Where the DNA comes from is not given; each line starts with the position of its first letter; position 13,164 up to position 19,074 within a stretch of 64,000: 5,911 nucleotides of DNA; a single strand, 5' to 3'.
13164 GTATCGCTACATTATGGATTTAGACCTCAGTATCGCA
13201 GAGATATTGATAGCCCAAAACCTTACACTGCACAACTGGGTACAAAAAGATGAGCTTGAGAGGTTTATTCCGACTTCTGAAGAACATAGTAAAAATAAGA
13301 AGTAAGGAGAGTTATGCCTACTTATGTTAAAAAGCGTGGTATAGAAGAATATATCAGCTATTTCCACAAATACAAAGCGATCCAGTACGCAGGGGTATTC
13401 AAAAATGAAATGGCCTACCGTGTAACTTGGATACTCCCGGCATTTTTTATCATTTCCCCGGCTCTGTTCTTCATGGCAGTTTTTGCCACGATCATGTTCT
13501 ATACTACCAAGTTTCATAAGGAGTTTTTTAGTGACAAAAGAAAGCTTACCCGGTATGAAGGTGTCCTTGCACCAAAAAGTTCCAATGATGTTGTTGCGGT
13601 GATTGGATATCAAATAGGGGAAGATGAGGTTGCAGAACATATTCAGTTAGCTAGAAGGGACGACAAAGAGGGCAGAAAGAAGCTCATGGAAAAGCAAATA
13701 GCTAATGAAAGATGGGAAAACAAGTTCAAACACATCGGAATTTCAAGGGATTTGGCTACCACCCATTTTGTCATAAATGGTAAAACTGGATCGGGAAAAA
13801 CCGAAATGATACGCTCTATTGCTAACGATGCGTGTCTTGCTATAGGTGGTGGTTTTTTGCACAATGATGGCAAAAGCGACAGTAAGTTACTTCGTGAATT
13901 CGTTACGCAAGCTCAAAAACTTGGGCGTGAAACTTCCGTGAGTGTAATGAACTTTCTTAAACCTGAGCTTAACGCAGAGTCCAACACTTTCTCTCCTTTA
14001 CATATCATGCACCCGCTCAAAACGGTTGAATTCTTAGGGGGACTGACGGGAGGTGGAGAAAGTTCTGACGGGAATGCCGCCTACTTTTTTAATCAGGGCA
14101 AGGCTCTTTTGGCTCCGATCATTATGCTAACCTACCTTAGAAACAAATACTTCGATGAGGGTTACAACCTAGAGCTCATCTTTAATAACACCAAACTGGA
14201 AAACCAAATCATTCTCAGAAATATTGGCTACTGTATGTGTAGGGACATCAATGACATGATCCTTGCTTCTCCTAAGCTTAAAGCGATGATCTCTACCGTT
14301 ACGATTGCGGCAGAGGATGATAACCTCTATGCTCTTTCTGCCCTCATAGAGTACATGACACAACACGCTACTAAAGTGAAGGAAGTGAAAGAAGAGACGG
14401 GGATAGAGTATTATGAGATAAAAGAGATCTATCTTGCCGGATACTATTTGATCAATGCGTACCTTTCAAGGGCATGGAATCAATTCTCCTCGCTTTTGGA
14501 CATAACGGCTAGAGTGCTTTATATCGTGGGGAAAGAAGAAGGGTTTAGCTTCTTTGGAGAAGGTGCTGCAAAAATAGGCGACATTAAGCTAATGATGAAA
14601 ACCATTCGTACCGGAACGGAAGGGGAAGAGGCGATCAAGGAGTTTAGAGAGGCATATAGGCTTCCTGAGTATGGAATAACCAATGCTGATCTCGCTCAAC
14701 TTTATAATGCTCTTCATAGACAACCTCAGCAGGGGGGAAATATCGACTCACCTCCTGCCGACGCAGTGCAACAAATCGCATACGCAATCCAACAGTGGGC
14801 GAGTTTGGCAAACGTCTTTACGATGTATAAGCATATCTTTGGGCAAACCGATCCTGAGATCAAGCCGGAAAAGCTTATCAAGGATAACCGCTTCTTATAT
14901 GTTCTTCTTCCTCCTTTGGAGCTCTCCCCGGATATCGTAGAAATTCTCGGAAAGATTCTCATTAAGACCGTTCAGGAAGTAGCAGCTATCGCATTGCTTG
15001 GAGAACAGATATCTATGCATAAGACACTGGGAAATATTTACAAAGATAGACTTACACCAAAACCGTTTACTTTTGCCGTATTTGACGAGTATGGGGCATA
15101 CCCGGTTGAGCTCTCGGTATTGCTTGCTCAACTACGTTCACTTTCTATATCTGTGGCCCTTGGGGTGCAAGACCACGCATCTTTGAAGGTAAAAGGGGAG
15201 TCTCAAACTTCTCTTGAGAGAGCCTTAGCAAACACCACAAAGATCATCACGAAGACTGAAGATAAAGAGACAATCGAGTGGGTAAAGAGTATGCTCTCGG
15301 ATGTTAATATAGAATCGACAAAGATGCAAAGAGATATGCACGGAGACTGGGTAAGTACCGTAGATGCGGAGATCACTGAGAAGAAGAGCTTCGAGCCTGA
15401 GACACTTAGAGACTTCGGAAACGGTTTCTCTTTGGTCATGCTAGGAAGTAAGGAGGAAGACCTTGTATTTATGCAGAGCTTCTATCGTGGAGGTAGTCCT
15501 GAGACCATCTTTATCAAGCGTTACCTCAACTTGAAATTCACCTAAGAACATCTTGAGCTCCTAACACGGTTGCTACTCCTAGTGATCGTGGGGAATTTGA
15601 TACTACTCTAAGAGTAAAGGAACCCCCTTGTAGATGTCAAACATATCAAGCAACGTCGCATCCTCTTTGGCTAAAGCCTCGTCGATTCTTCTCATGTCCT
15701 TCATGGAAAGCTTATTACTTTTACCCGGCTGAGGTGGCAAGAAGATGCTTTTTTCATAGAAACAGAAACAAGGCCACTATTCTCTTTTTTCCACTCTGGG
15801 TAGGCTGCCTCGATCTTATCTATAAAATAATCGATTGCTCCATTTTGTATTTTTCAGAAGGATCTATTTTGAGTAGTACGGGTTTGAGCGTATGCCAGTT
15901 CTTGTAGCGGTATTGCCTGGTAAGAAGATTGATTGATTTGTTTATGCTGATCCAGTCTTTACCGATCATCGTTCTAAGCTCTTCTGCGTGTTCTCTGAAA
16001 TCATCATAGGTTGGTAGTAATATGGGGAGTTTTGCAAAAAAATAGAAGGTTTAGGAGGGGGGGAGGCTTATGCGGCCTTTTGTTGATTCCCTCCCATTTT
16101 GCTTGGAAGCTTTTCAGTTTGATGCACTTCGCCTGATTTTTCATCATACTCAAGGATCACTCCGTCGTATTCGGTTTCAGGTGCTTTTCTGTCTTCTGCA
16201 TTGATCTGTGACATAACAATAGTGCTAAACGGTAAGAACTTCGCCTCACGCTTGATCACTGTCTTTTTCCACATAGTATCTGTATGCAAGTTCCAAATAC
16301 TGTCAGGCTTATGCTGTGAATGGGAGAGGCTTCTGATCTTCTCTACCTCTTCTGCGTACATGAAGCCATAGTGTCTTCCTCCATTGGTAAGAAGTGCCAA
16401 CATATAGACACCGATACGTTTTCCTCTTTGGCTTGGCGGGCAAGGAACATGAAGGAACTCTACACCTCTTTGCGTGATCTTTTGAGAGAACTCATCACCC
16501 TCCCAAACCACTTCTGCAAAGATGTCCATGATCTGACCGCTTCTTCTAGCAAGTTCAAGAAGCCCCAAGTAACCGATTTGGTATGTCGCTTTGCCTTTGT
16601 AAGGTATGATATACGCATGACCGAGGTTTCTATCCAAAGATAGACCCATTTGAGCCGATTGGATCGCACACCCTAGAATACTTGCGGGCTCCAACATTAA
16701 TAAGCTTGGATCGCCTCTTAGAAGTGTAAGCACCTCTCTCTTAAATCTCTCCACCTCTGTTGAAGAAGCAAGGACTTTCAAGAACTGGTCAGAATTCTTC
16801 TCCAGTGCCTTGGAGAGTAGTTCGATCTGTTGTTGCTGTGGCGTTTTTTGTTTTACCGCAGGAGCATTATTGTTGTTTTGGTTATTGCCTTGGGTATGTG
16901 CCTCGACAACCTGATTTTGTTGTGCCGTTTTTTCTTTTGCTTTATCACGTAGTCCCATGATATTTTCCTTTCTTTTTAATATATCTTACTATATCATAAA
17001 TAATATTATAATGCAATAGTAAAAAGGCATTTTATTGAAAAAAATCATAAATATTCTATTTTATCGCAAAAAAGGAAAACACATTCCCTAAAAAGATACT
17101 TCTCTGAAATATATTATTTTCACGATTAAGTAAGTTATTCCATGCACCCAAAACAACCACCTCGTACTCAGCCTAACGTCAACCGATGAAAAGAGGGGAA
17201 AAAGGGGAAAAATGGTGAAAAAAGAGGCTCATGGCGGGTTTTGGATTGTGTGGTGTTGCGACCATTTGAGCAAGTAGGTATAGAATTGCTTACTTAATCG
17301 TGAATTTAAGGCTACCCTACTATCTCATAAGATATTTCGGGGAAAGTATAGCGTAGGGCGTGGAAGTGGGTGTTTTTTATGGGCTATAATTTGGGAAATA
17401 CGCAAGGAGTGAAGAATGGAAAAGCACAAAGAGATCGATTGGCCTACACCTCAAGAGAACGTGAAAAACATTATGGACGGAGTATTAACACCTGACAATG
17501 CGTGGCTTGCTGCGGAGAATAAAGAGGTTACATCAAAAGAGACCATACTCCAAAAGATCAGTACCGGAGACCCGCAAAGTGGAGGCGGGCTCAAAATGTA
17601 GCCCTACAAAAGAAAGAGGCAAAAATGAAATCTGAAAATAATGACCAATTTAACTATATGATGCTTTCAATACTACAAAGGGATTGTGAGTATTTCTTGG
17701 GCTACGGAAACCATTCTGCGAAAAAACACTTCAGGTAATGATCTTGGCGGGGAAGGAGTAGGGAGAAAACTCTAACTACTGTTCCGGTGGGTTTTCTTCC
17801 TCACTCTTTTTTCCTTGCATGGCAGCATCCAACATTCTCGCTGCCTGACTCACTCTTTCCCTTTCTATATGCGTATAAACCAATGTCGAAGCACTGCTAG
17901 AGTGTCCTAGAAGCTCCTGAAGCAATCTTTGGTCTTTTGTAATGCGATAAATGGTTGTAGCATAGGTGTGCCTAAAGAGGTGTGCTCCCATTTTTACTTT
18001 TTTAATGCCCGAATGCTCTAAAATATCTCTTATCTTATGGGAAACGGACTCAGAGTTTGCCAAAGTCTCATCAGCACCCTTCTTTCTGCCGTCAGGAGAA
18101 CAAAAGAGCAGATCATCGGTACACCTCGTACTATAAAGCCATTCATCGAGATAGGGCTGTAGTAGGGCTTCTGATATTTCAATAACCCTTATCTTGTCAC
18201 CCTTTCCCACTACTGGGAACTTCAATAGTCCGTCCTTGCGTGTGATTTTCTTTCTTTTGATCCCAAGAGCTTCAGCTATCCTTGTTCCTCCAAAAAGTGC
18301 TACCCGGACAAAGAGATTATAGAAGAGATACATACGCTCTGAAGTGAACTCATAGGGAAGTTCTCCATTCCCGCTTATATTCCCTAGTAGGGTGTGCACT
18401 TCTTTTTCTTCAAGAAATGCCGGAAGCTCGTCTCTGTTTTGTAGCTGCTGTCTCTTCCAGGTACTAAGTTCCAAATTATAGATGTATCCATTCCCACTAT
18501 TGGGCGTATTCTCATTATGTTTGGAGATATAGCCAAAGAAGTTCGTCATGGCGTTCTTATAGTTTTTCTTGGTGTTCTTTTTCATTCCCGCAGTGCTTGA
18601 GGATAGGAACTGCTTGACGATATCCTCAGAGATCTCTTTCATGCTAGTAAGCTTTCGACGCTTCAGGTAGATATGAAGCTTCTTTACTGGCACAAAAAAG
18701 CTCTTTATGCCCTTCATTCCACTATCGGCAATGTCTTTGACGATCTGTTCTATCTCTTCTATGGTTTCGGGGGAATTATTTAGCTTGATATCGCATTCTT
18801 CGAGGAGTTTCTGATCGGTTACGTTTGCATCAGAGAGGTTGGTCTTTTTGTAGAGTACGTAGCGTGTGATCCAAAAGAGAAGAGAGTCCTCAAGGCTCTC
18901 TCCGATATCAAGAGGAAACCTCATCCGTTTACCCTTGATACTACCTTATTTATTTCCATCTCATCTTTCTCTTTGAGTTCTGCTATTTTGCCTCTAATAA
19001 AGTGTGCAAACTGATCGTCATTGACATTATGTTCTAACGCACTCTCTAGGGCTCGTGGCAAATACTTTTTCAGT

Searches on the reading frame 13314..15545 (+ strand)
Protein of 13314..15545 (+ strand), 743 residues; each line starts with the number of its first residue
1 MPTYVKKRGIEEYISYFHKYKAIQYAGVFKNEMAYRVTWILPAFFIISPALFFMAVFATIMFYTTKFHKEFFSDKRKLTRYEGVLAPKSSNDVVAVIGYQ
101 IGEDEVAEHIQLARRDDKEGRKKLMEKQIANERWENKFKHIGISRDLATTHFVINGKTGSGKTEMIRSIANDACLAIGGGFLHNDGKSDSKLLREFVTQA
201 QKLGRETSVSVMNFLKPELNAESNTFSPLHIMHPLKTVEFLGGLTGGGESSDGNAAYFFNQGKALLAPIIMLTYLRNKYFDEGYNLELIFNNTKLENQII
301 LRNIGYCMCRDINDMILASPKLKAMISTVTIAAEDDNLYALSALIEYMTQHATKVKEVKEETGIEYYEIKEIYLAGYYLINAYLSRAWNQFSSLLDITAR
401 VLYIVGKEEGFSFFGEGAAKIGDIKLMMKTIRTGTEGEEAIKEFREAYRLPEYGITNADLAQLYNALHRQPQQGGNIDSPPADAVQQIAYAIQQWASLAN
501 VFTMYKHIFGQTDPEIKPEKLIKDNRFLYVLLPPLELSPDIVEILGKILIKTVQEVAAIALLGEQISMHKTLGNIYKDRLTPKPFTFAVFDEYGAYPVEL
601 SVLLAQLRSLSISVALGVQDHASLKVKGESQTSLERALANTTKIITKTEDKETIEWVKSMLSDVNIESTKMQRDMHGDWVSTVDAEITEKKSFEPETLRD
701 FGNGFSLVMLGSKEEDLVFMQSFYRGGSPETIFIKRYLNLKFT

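Call 7: search_protein_families(library=pfam, proteins=[window:13314-15545:+], max_evalue=0.01)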
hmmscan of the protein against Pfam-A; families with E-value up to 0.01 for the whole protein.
window:13314-15545:+ (743 aa): 3 families
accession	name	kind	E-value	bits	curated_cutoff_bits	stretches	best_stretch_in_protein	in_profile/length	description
PF10412.15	TrwB_AAD_bind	-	4.8e-08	32.7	20.5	1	586-672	246-334/387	Type IV secretion-system coupling protein DNA-binding domain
PF01443.25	Viral_helicase1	-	0.00077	19.8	21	0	153-190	2-39/228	Viral superfamily 1 RNA helicase core domain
PF12696.13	TraG-D_C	-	0.0048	17.2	22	1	589-677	5-95/126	TraM recognition site of TraD and TraG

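Call 106: search_protein_families(library=ncbifam, proteins=[window:13314-15545:+], max_evalue=0.01)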
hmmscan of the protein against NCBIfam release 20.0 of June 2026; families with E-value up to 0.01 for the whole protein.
window:13314-15545:+ (743 aa): 4 families
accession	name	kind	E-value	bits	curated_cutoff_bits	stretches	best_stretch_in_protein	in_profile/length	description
NF041447.1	TrbC_conju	equivalog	2.5e-29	102.2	800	2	483-712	329-562/685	F-type conjugative transfer protein TrbC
TIGR03743.1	SXT_TraD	subfamily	4e-09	35.5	366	1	137-222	163-247/636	conjugative transfer system coupling protein TraD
NF045973.1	conju_CD1115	equivalog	2.9e-05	23.1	250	1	599-715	308-427/442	VirD4-like conjugal transfer protein, CD1115 family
TIGR03754.1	conj_TOL_TraD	equivalog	0.0064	15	647.55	0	141-226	172-256/643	type IV conjugative transfer system coupling protein TraD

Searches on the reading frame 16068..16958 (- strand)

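Call 10: search_protein_families(library=pfam, proteins=[window:16068-16958:-], max_evalue=0.01)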
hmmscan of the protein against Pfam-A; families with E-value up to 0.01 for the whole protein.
window:16068-16958:- (296 aa): 1 family
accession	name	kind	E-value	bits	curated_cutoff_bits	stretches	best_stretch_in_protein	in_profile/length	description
PF03837.19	RecT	-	5.6e-37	127.7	24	1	70-260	1-190/198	RecT family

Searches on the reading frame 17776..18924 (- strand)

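Call 10: search_protein_families(library=pfam, proteins=[window:17776-18924:-], max_evalue=0.01)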
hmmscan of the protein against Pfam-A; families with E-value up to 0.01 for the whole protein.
window:17776-18924:- (382 aa): 3 families
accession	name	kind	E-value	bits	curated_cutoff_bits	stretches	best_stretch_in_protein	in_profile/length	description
PF18644.7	Phage_int_SAM_6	-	2.1e-36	125.3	27.5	1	8-137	3-132/132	Phage integrase SAM-like domain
PF00589.27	Phage_integrase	-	5.6e-21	75.5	27.1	1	171-355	3-170/172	Phage integrase family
PF18932.5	DUF5681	-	0.002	19.1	27.5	0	277-339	13-72/77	Family of unknown function (DUF5681)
